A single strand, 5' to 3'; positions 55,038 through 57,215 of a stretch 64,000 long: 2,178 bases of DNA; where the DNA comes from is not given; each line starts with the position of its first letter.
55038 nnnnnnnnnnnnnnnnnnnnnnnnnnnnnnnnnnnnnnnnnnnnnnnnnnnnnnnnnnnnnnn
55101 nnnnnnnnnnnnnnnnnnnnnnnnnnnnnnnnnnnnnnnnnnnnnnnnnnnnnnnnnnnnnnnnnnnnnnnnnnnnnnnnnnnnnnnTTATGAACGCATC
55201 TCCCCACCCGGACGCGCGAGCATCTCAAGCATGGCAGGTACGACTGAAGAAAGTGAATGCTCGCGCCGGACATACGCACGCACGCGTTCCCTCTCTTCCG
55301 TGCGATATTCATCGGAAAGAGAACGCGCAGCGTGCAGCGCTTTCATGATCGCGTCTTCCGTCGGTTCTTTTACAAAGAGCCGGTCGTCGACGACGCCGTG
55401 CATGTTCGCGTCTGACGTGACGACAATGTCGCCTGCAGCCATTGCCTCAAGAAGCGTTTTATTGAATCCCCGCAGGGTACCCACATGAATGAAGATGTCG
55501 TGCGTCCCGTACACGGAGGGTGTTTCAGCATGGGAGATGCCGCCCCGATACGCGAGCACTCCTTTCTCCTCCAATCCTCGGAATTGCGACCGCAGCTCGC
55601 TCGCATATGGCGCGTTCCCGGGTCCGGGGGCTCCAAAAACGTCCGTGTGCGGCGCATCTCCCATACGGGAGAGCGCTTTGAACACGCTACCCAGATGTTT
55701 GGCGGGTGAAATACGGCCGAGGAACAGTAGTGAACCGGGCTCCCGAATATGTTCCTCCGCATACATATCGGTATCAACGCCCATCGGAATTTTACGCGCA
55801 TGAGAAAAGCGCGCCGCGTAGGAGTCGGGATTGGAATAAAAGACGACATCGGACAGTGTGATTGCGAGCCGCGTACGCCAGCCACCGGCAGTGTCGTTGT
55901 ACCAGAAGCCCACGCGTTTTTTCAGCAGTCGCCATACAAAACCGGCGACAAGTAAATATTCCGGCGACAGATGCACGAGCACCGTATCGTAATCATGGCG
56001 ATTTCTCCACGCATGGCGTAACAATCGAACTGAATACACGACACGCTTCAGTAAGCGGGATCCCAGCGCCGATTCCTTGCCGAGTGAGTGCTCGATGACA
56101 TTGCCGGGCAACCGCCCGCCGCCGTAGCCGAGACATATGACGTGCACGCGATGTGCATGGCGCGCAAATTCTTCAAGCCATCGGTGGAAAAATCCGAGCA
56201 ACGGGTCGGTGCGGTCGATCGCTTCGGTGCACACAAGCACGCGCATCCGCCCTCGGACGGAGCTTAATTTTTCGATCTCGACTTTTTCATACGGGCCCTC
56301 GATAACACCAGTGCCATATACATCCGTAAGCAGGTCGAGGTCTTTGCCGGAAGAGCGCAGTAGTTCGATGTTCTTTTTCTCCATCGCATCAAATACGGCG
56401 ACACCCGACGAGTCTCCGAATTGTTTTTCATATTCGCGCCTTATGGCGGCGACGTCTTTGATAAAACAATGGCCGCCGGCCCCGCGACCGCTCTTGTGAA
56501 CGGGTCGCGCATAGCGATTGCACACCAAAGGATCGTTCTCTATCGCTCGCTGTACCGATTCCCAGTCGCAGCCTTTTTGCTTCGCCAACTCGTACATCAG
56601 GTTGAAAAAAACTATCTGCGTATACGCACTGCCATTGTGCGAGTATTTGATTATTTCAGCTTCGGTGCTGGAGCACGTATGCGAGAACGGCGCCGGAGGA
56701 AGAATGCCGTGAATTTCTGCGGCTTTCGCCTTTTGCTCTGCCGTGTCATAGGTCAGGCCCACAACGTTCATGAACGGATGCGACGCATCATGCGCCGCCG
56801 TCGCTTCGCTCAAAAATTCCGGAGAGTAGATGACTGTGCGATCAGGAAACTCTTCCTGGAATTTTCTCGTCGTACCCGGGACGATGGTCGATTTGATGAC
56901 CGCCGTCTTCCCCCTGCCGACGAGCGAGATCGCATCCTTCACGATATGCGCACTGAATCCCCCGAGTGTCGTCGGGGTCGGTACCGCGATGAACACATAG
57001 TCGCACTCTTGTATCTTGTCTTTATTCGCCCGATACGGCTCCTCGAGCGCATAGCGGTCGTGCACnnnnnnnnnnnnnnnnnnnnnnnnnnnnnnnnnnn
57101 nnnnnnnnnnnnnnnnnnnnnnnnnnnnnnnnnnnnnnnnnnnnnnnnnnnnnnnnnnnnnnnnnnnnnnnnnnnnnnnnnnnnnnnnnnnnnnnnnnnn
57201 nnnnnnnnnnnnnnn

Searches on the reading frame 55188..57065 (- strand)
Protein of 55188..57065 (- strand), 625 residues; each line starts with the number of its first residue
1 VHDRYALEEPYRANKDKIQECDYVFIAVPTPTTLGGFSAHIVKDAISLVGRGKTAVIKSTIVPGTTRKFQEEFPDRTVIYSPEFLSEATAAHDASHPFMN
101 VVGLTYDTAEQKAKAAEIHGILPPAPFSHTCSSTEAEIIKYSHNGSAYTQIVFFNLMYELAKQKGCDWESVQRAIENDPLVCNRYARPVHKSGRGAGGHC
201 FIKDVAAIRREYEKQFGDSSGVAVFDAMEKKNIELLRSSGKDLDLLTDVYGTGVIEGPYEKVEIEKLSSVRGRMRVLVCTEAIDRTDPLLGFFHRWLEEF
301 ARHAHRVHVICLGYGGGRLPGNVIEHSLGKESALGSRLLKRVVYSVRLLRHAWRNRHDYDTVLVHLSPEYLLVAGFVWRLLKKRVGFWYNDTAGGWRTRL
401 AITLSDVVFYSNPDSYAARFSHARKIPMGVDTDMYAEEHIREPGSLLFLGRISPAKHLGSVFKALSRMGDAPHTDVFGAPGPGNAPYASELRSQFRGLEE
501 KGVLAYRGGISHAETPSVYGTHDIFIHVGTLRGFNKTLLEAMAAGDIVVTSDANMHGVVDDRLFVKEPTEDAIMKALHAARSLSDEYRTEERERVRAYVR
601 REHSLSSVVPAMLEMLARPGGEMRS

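Call 20: search_protein_families(library=pfam, proteins=[window:55188-57065:-], max_evalue=0.00001)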
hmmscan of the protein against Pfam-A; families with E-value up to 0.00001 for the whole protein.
window:55188-57065:- (625 aa): 4 families
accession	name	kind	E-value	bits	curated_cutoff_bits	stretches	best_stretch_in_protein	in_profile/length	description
PF00984.24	UDPG_MGDP_dh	-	1e-13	51.7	25.4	1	135-215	2-78/94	UDP-glucose/GDP-mannose dehydrogenase family, central domain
PF03721.20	UDPG_MGDP_dh_N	-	4.5e-12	46.4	27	1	15-113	71-184/187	UDP-glucose/GDP-mannose dehydrogenase family, NAD binding domain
PF13692.12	Glyco_trans_1_4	-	3e-09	37.7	27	1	445-577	3-136/142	Glycosyl transferases group 1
PF00534.26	Glycos_transf_1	-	3.8e-09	36.8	26.4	1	442-600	14-170/172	Glycosyl transferases group 1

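Call 31: search_protein_families(library=ncbifam, proteins=[window:55188-57065:-], max_evalue=1e-20)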
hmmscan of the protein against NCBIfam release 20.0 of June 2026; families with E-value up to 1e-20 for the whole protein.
window:55188-57065:- (625 aa): 1 family
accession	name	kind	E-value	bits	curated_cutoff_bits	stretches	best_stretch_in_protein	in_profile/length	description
TIGR03026.1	NDP-sugDHase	subfamily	6.5e-34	117.4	189.8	1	15-215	71-279/413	nucleotide sugar dehydrogenase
